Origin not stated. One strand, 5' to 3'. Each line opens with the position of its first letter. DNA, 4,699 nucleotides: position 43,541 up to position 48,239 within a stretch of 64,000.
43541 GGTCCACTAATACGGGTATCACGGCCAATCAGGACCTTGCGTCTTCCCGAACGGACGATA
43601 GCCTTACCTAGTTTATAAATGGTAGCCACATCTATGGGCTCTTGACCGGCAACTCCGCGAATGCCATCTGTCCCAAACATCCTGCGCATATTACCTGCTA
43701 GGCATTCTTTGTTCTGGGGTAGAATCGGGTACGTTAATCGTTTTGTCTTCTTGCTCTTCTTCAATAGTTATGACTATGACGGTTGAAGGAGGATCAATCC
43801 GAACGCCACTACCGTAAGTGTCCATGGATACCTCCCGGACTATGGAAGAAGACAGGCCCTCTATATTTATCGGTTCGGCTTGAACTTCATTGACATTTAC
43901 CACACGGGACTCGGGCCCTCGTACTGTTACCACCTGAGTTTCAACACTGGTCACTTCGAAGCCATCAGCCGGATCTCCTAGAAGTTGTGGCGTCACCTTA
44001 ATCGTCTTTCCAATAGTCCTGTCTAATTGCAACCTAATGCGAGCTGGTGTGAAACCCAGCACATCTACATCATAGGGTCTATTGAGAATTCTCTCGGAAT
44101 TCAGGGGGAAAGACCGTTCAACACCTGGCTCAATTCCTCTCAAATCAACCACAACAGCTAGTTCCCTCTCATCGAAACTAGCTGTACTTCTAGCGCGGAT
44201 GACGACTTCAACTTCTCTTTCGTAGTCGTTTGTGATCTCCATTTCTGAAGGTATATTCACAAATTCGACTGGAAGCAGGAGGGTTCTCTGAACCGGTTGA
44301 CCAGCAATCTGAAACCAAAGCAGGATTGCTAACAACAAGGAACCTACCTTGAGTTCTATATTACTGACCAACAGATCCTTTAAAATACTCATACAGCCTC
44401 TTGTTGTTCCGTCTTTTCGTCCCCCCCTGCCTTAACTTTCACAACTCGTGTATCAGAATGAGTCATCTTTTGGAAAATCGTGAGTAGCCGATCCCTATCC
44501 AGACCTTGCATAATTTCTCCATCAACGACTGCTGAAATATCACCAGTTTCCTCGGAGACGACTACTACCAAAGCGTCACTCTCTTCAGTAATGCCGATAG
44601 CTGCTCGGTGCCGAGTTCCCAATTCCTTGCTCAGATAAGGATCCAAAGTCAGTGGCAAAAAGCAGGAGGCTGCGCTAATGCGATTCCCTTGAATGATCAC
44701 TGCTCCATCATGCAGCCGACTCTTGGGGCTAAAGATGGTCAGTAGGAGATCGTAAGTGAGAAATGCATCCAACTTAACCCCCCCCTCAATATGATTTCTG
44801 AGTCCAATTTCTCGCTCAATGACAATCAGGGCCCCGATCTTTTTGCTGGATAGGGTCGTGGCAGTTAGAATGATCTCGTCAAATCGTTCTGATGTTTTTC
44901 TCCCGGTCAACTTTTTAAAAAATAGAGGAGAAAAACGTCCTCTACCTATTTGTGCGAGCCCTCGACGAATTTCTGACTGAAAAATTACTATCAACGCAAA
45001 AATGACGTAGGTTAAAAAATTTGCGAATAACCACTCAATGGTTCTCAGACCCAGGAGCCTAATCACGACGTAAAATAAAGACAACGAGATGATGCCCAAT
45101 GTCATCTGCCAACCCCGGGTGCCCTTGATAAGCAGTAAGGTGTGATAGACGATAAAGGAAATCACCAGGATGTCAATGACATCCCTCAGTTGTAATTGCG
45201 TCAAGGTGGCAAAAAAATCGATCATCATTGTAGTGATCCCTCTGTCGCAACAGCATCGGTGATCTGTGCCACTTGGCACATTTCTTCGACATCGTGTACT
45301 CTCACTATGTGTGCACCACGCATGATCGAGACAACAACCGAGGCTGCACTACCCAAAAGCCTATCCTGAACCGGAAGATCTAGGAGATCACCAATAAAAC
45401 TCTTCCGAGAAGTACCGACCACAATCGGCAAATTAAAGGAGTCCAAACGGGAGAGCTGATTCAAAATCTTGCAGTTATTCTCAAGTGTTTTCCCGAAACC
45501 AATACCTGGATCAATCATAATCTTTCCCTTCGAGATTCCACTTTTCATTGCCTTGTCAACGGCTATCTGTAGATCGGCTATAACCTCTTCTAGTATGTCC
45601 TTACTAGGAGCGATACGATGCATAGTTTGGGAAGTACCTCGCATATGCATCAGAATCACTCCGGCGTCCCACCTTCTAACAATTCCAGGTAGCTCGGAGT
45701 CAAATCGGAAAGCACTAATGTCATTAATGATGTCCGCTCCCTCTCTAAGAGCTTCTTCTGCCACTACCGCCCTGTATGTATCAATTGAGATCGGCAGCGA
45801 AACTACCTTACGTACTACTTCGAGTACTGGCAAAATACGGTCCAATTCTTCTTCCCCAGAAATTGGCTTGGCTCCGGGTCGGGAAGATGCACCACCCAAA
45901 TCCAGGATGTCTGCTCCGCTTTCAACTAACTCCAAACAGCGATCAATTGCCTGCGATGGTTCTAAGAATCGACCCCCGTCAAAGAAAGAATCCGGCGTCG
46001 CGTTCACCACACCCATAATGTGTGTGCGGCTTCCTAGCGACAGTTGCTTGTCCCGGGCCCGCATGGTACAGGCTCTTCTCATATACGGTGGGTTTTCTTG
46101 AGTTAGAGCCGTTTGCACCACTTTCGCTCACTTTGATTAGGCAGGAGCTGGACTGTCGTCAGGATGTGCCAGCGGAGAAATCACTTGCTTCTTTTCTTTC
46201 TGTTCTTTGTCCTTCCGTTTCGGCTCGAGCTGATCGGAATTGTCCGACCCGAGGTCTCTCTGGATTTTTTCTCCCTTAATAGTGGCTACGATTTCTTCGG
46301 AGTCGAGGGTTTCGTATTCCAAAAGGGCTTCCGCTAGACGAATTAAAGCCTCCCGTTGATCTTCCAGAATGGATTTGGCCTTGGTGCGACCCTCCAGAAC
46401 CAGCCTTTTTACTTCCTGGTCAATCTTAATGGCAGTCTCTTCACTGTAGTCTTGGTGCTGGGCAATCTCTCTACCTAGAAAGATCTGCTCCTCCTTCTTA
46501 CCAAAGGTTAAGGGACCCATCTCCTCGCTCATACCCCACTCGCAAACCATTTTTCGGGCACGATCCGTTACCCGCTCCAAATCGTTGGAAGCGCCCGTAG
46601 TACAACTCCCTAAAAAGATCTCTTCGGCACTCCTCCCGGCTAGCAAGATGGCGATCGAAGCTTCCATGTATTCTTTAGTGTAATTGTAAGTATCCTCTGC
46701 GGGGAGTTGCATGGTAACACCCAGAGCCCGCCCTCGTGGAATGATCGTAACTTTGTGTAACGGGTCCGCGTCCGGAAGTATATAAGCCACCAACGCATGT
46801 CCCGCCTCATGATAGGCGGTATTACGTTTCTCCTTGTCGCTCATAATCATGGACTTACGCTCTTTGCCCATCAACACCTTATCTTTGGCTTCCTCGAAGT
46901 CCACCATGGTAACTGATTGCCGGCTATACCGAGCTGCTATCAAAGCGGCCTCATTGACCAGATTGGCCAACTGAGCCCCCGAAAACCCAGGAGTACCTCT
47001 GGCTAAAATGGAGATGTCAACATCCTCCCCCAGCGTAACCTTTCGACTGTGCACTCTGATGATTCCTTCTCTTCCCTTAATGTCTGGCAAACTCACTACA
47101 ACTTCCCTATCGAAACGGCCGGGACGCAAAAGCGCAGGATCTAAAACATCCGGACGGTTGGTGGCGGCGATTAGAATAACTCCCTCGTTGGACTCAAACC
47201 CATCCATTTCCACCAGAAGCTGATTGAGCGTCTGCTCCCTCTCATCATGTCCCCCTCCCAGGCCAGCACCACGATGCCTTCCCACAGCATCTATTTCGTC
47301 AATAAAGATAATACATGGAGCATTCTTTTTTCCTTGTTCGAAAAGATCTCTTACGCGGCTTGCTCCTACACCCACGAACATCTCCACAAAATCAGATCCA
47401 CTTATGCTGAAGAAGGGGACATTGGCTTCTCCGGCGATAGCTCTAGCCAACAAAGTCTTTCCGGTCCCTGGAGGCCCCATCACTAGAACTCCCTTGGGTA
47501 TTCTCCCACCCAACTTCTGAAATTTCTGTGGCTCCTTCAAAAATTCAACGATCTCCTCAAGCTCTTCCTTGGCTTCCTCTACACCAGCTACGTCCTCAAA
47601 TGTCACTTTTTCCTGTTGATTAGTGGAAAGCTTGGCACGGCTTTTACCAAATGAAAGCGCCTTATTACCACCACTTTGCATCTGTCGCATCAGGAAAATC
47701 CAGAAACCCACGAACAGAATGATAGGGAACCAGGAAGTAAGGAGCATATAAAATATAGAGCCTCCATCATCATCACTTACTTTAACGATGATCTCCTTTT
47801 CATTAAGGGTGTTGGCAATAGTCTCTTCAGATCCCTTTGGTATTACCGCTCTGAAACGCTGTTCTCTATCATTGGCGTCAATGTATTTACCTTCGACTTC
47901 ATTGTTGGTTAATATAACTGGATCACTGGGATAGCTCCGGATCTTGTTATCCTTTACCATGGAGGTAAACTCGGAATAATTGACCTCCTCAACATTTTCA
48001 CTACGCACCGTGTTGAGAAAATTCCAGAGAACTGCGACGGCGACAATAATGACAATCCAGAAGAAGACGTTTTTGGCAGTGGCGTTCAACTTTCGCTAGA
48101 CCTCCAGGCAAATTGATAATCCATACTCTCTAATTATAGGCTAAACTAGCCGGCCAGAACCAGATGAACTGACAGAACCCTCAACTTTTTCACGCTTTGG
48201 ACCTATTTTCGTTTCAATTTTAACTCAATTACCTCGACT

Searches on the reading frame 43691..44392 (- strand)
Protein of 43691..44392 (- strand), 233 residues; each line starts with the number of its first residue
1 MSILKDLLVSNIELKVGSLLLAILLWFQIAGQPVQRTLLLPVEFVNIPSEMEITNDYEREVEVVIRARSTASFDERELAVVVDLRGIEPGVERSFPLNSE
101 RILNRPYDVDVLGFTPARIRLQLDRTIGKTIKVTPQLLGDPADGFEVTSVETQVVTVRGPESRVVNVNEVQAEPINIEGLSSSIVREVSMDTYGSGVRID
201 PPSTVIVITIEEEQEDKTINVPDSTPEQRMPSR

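Call 37: search_protein_families(library=pfam, proteins=[window:43691-44392:-], max_evalue=0.0001)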
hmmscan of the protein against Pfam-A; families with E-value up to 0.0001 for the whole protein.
window:43691-44392:- (233 aa): 1 family
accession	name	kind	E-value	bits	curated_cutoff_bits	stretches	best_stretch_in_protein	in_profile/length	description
PF07949.17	YbbR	-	1e-14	55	22.3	1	132-207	2-79/81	YbbR-like protein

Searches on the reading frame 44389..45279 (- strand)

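Call 37: search_protein_families(library=pfam, proteins=[window:44389-45279:-], max_evalue=0.0001)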
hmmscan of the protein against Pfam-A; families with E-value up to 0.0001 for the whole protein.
window:44389-45279:- (296 aa): 2 families
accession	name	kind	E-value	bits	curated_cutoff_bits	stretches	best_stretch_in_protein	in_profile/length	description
PF02457.21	DAC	-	7.2e-41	139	27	1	141-255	5-118/119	DisA bacterial checkpoint controller nucleotide-binding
PF19293.4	CdaA_N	-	8.2e-09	36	23.8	1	27-104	3-81/81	CdaA N-terminal transmembrane domain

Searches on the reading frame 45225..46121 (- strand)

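Call 37: search_protein_families(library=pfam, proteins=[window:45225-46121:-], max_evalue=0.0001)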
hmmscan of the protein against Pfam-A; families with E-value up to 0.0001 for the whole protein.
window:45225-46121:- (298 aa): 1 family
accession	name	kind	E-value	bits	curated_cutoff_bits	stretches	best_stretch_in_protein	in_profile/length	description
PF00809.28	Pterin_bind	-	5.1e-79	265.8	25.5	1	36-276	1-244/244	Pterin binding enzyme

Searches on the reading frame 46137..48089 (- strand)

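Call 37: search_protein_families(library=pfam, proteins=[window:46137-48089:-], max_evalue=0.0001)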
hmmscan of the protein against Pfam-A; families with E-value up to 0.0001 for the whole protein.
window:46137-48089:- (650 aa): 7 families
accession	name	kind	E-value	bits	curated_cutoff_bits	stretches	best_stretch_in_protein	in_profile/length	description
PF01434.24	Peptidase_M41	-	6.5e-72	241.8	29.9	1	414-601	1-189/191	Peptidase family M41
PF00004.35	AAA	-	1.8e-47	161.5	21.2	1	201-333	1-130/131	ATPase family associated with various cellular activities (AAA)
PF17862.7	AAA_lid_3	-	8.3e-14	51.3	27.2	1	356-400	1-45/45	AAA+ lid domain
PF06480.20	FtsH_ext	-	1.5e-10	41.7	25.5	1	9-56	2-49/103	FtsH Extracellular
PF06068.19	TIP49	-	7.2e-07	29.1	23.8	1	158-234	17-88/347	TIP49 P-loop domain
PF07728.20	AAA_5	-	3.2e-06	27.6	22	1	200-322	1-137/139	AAA domain (dynein-related subfamily)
PF13191.12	AAA_16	-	9e-05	23.5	32.6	0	198-223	24-49/167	AAA ATPase domain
